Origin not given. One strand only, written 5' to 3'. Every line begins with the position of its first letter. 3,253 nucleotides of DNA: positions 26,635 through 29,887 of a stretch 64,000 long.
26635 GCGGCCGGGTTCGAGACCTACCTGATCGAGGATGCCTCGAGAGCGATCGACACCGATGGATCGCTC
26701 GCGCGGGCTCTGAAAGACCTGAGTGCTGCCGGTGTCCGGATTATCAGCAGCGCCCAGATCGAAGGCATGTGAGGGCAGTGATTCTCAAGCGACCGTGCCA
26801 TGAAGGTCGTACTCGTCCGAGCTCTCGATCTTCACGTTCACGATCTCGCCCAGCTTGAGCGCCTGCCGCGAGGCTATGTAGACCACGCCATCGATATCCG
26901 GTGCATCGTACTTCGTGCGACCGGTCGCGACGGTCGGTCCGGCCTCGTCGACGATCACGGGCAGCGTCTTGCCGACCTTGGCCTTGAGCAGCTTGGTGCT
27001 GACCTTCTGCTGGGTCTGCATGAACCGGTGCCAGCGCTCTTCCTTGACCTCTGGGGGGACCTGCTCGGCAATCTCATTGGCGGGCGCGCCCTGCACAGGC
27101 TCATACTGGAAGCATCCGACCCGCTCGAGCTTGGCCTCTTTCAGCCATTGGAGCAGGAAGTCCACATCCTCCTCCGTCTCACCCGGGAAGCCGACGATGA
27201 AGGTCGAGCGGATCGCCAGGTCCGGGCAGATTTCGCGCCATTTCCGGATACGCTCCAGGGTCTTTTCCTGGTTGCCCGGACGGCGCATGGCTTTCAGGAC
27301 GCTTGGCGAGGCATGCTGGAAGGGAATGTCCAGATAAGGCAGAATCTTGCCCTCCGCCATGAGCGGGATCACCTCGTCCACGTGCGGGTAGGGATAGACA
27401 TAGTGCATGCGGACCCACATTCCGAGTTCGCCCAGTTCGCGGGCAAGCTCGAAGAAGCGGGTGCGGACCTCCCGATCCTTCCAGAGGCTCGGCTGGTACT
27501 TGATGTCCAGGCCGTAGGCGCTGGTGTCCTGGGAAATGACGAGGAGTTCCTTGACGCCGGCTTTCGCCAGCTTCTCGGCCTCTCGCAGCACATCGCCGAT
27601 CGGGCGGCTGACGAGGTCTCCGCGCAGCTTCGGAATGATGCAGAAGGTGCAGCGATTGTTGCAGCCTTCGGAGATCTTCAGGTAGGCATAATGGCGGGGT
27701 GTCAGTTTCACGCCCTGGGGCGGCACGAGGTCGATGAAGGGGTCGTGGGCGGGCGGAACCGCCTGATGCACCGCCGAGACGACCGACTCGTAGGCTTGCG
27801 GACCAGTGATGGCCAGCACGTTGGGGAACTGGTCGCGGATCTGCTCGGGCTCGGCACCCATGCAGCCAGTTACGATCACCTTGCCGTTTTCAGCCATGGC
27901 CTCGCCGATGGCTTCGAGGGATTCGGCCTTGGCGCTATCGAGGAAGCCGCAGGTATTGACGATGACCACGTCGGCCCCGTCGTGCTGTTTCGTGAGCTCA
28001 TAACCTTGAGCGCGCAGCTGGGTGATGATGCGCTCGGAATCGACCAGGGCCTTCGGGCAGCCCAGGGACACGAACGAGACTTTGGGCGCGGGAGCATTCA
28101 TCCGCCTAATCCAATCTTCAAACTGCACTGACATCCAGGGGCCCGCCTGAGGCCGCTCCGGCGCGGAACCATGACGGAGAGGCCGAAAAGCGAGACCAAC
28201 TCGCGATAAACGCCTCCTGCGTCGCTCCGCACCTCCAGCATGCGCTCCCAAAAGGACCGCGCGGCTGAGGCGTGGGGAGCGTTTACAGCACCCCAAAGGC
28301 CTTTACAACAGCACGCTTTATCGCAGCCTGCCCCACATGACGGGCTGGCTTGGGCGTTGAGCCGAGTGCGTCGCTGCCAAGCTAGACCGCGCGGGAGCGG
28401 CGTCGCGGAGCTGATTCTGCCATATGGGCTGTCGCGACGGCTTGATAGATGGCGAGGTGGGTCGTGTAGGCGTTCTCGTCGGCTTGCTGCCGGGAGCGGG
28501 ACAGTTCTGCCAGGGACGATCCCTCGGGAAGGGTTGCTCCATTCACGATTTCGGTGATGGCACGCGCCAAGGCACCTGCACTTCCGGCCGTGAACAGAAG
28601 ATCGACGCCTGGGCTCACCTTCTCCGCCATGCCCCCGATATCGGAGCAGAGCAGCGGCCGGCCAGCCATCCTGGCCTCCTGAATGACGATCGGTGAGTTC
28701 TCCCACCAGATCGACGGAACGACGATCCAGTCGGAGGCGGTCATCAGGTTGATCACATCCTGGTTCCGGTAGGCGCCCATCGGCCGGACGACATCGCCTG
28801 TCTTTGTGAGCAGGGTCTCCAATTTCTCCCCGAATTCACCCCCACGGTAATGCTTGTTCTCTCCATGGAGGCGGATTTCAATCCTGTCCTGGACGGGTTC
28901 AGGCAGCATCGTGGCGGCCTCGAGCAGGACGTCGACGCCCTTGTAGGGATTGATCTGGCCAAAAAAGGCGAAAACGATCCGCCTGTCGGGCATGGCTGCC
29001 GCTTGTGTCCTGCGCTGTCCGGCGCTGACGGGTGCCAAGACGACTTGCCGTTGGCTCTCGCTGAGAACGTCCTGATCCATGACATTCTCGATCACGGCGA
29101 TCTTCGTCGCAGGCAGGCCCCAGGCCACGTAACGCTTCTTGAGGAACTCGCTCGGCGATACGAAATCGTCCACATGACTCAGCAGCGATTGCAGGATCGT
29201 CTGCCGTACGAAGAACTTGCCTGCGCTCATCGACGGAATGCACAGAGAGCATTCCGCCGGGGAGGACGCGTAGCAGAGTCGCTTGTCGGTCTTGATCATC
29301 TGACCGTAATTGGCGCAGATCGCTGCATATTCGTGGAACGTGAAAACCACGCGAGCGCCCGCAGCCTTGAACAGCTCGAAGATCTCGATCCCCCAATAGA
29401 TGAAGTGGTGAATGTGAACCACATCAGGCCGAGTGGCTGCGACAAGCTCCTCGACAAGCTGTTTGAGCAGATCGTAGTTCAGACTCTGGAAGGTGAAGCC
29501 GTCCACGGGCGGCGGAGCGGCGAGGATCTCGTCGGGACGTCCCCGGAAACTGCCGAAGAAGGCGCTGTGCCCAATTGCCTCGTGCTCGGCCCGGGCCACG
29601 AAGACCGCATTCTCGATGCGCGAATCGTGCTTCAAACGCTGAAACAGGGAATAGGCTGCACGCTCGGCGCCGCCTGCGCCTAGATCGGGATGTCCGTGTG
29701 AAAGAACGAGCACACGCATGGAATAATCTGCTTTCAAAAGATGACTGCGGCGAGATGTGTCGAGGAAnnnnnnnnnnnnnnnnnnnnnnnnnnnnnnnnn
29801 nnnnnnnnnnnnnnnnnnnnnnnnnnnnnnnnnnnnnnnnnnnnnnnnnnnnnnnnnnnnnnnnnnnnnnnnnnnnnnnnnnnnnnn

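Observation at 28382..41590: Lower-GC island joining an RTX/type I secretion operon to five glycan-modifying enzymes, with no glycan export or priming genes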

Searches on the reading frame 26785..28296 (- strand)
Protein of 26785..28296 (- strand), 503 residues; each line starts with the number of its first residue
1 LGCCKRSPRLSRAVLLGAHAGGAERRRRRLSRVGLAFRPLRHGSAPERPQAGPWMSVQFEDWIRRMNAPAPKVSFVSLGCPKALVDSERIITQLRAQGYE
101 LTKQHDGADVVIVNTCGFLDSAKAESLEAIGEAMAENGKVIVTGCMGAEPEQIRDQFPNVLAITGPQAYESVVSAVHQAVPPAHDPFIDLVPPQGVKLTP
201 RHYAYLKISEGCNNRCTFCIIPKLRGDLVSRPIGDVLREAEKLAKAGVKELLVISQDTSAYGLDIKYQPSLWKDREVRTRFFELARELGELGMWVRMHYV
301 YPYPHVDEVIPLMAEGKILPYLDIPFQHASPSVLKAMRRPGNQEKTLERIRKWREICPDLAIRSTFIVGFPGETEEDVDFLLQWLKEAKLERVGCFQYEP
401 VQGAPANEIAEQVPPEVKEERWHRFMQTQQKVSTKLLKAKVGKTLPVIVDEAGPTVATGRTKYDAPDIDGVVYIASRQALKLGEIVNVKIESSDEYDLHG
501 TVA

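Call 6: search_protein_families(library=ncbifam, proteins=[window:26785-28296:-], max_evalue=0.001)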
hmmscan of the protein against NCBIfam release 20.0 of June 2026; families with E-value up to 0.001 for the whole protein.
window:26785-28296:- (503 aa): 16 families
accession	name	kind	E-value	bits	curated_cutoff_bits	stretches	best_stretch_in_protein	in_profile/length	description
TIGR01125.1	TIGR01125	equivalog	9.4e-173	575.2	356.95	1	72-500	1-432/432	30S ribosomal protein S12 methylthiotransferase RimO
TIGR00089.1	TIGR00089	subfamily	3.2e-103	345.8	251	1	72-500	1-429/429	MiaB/RimO family radical SAM methylthiotransferase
TIGR01574.1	miaB-methiolase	equivalog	1.8e-69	234.9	355.3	1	75-502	4-436/437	tRNA (N6-isopentenyl adenosine(37)-C2)-methylthiotransferase MiaB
TIGR01579.1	MiaB-like-C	equivalog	9.3e-61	206.3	357.05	1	75-461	1-392/416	tRNA (N(6)-L-threonylcarbamoyladenosine(37)-C(2))-methylthiotransferase MtaB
TIGR01578.1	MiaB-like-B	hypoth_equivalog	3.5e-59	200.7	314.7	1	73-499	2-417/421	tRNA (N(6)-L-threonylcarbamoyladenosine(37)-C(2))-methylthiotransferase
NF010916.0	PRK14336.1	equivalog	9.6e-42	143.2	606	1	71-501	2-411/418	tRNA (N6-isopentenyl adenosine(37)-C2)-methylthiotransferase MiaB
TIGR04014.1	B12_SAM_MJ_0865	equivalog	5.8e-21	74.8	360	1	204-418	161-366/434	methyl-coenzyme M reductase glutamine C-methyltransferase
TIGR04013.1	B12_SAM_MJ_1487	hypoth_equivalog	2.2e-14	53.1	251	1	199-417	147-364/382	TIGR04013 family B12-binding domain/radical SAM domain-containing protein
TIGR04479.1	bcpD_PhpK_rSAM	subfamily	2.1e-09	36.3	600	1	202-254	240-293/504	PhpK family radical SAM P-methyltransferase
TIGR04428.1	B12_rSAM_trp_MT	equivalog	1.4e-07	30.3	500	1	209-378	222-388/558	tryptophan 2-C-methyltransferase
TIGR03471.1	HpnJ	equivalog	8e-07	28.3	577.6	1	203-393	197-370/472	hopanoid biosynthesis associated radical SAM protein HpnJ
NF009544.0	PRK12928.1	subfamily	3.5e-06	26.5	210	1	331-398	181-247/300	lipoyl synthase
TIGR03904.1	SAM_YgiQ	equivalog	1.4e-05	23.8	462.35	0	318-404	434-523/558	YgiQ family radical SAM protein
NF053743.1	LipS2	equivalog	1.5e-05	24.6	270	0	323-420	131-221/292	LipS2 family lipoyl synthase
NF004019.1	PRK05481.1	subfamily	3.4e-05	23.3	203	1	331-399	161-228/286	lipoyl synthase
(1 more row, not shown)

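Call 55: find_homologous_proteins(query=window:26785-28134:-, max_evalue=1e-100)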
Query window:26785-28134:- (449 aa): 8000 proteins with E <= 1e-100 among 8000 candidates; the best 120 are listed.
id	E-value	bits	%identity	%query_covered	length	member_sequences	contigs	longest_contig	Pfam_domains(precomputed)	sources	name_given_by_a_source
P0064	0.0e+0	1027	100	100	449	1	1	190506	PF04055.28,PF00919.27,PF18693.8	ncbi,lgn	-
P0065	2.2e-283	958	95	97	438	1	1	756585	PF04055.28,PF00919.27,PF18693.8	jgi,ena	-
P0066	1.4e-282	955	92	100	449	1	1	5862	PF04055.28,PF00919.27,PF18693.8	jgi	jgi:ribosomal protein S12 methylthiotransferase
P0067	2.3e-282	955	94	97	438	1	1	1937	PF04055.28,PF00919.27,PF18693.8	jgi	jgi:ribosomal protein S12 methylthiotransferase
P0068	1.1e-281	952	93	98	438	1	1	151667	PF04055.28,PF00919.27,PF18693.8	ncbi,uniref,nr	ncbi:30S ribosomal protein S12 methylthiotransferase RimO [Microvirga splendida]|uniref:Ribosomal pr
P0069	1.3e-281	952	94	97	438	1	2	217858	PF04055.28,PF00919.27,PF18693.8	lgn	-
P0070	1.8e-281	952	94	97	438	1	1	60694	PF04055.28,PF00919.27,PF01938.27,PF18693.8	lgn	-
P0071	4.2e-281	950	93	98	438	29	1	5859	PF04055.28,PF00919.27,PF18693.8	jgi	jgi:ribosomal protein S12 methylthiotransferase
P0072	4.4e-281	950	93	97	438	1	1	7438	PF04055.28,PF00919.27,PF18693.8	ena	-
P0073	5.0e-281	950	93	97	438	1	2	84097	PF04055.28,PF00919.27,PF18693.8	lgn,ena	-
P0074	6.3e-281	950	93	97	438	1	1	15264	PF04055.28,PF00919.27,PF18693.8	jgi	jgi:ribosomal protein S12 methylthiotransferase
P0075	7.7e-281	950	94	97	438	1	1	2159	PF04055.28,PF00919.27,PF18693.8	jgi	jgi:ribosomal protein S12 methylthiotransferase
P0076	8.1e-281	949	94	97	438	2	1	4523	PF04055.28,PF00919.27,PF18693.8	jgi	jgi:ribosomal protein S12 methylthiotransferase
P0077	1.5e-280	949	93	97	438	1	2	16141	PF04055.28,PF00919.27,PF18693.8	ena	-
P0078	1.5e-280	949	93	97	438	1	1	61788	PF04055.28,PF00919.27,PF18693.8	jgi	jgi:ribosomal protein S12 methylthiotransferase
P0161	3.2e-276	934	92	97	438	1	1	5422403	PF04055.28,PF00919.27,PF18693.8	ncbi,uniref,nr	ncbi:30S ribosomal protein S12 methylthiotransferase RimO [Microvirga sp. VF16]|uniref:30S ribosomal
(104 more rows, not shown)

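Call 56: find_encoding_contigs(protein=P0065, flank=8000, max_places=1)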
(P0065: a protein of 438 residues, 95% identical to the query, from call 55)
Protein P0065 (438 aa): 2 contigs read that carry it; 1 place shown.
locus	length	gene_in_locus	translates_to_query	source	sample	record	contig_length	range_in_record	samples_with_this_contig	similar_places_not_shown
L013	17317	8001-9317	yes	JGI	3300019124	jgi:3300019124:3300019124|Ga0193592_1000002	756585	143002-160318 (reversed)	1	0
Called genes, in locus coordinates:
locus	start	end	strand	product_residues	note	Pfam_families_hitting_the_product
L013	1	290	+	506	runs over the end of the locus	PF01558:POR, PF20169:DUF6537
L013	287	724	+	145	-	PF13279:4HBT_2, PF03061:4HBT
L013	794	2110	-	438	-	PF02530:Porin_2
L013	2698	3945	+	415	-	PF00389:2-Hacid_dh, PF02826:2-Hacid_dh_C, PF03446:NAD_binding_2 (weak), PF22629:ACT_AHAS_ss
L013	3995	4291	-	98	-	-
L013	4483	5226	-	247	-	PF00005:ABC_tran, PF02463:SMC_N (faint), PF13304:AAA_21 (faint)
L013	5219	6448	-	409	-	PF12704:MacB_PCD, PF02687:FtsX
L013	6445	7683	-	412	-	PF25997:BSH_YhbJ (faint), PF25917:BSH_RND, PF25973:BSH_CzcB (faint), PF25954:Beta-barrel_RND_2 (weak), PF25989:YknX_C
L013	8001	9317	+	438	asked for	PF00919:UPF0004, PF04055:Radical_SAM, PF18693:TRAM_2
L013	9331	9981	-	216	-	PF00857:Isochorismatase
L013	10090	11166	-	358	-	PF02608:Bmp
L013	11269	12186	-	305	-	PF02653:BPD_transp_2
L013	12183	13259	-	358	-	PF02653:BPD_transp_2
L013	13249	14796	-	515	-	PF00005:ABC_tran, PF13304:AAA_21 (faint), PF00005:ABC_tran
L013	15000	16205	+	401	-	PF01266:DAO (faint), PF01494:FAD_binding_3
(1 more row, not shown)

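Call 57: find_encoding_contigs(protein=P0068, flank=8000, max_places=1)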
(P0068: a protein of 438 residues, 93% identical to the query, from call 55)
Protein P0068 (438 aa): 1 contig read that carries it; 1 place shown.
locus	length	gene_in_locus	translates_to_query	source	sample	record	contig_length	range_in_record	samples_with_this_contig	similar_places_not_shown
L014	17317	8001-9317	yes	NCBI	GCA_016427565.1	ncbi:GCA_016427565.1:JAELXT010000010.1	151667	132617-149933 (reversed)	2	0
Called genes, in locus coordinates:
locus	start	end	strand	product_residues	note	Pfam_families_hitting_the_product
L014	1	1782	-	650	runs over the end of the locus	PF12481:DUF3700 (weak), PF13522:GATase_6, PF13537:GATase_7, PF00733:Asn_synthase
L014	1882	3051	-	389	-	PF13439:Glyco_transf_4, PF13579:Glyco_trans_4_4, PF00534:Glycos_transf_1, PF13692:Glyco_trans_1_4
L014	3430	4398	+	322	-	PF06662:C5-epim_C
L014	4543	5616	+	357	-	PF01522:Polysacc_deac_1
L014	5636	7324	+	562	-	PF13480:Acetyltransf_6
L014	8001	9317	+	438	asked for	PF00919:UPF0004, PF04055:Radical_SAM, PF18693:TRAM_2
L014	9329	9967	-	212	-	PF00857:Isochorismatase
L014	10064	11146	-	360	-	PF02608:Bmp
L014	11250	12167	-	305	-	PF02653:BPD_transp_2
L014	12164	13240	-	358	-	PF02653:BPD_transp_2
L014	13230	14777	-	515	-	PF00005:ABC_tran, PF13304:AAA_21 (faint), PF00005:ABC_tran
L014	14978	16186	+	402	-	PF01494:FAD_binding_3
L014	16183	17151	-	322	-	PF03547:Mem_trans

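Call 58: find_encoding_contigs(protein=P0161, flank=8000, max_places=1)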
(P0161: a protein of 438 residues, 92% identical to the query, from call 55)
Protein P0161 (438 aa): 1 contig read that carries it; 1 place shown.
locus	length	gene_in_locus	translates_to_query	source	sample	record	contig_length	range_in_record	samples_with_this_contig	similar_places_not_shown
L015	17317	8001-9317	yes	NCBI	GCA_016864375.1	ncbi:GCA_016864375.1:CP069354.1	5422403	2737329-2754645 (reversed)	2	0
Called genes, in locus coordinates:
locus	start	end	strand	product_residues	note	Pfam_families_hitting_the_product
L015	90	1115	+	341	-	PF01548:DEDD_Tnp_IS110, PF02371:Transposase_20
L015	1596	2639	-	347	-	PF01548:DEDD_Tnp_IS110, PF02371:Transposase_20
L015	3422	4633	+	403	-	-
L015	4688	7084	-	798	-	PF02706:Wzz, PF13807:GNVR (faint), PF10609:ParA, PF13614:AAA_31 (weak)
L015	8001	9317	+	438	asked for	PF00919:UPF0004, PF04055:Radical_SAM, PF18693:TRAM_2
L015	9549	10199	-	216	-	PF00857:Isochorismatase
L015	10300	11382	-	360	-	PF02608:Bmp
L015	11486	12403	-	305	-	PF02653:BPD_transp_2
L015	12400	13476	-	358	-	PF02653:BPD_transp_2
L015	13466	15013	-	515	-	PF00005:ABC_tran, PF13304:AAA_21 (faint), PF00005:ABC_tran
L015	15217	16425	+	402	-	PF01494:FAD_binding_3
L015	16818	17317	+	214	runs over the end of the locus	PF03707:MHYT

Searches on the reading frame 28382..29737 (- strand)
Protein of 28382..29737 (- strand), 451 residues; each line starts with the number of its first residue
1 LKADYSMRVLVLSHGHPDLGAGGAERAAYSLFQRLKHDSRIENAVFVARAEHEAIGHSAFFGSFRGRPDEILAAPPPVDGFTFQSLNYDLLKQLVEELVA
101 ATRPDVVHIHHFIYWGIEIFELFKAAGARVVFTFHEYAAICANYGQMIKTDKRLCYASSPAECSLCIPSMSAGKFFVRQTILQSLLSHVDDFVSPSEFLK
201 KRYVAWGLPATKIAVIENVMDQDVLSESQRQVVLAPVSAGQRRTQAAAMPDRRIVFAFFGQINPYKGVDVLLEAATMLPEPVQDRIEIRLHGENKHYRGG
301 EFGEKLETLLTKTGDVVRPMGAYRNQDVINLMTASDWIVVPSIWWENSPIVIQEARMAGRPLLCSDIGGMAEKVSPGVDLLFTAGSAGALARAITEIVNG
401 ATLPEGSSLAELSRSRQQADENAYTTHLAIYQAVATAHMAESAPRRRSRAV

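Call 3: search_protein_families(library=pfam, proteins=[window:28382-29737:-], max_evalue=0.01)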
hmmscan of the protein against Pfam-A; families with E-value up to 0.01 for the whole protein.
window:28382-29737:- (451 aa): 4 families
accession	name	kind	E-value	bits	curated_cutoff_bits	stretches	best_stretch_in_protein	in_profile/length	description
PF00534.26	Glycos_transf_1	-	4.8e-21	75.5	26.4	1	248-401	10-159/172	Glycosyl transferases group 1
PF13692.12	Glyco_trans_1_4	-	2.8e-18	67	27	1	255-398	3-140/142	Glycosyl transferases group 1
PF13439.12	Glyco_transf_4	-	3.2e-15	57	28.5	1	22-222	2-168/170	Glycosyltransferase Family 4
PF13579.12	Glyco_trans_4_4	-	7e-12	46.4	29.7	1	93-218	61-157/158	Glycosyl transferase 4-like domain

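Call 6: search_protein_families(library=ncbifam, proteins=[window:28382-29737:-], max_evalue=0.001)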
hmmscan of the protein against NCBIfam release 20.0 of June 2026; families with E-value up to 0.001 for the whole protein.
window:28382-29737:- (451 aa): 13 families
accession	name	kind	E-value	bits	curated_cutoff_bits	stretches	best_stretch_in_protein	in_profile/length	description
TIGR04063.1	stp3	hypoth_equivalog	2.8e-13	49.5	442.05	1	175-402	144-362/397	TIGR04063 family PEP-CTERM/XrtA system glycosyltransferase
NF012028.0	PRK15484.1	subfamily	1.5e-12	47.3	618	1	192-376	143-318/380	lipopolysaccharide N-acetylglucosaminyltransferase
NF041876.1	EPS_EpsE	equivalog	4.2e-12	46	400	1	242-403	202-364/389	exopolysaccharide biosynthesis GT4 family glycosyltransferase EpsE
TIGR03449.1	mycothiol_MshA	equivalog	4.5e-12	45.6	462.5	1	237-431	205-400/406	D-inositol-3-phosphate glycosyltransferase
NF047684.1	TeichurnBiosyTuaC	equivalog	2.2e-10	40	550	1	245-425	211-381/391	teichuronic acid biosynthesis protein TuaC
TIGR03088.1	stp2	hypoth_equivalog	8.1e-08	31.7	409.05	1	189-404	137-342/374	TIGR03088 family PEP-CTERM/XrtA system glycosyltransferase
NF046085.1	XrtY_assoc_Gly1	equivalog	2.3e-07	30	400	1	202-376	173-325/387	XrtY-associated glycosyltransferase XYAG1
TIGR02149.1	glgA_Coryne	subfamily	5.2e-07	29.1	302.4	1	207-379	165-327/391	glycogen synthase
NF053787.1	GlcN_PG_synth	equivalog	6.1e-07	28.6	480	1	181-401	136-327/361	N-acetylglucosaminyl phosphatidylglycerol synthase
NF038295.1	EPS_HpsP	equivalog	3.2e-06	26.4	550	1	244-379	198-331/388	hormogonium polysaccharide biosynthesis glycosyltransferase HpsP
TIGR02095.1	glgA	subfamily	1.7e-05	23.7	328.45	1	251-397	292-438/477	glycogen/starch synthase, ADP-glucose type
TIGR04348.1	TIGR04348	equivalog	4.7e-05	22.6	300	1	210-407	96-279/310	selenoneine biosynthesis selenosugar synthase SenB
TIGR04047.1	MSMEG_0565_glyc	hypoth_equivalog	5.2e-05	22.5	259.85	1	295-432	239-372/373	MSMEG_0565 family glycosyltransferase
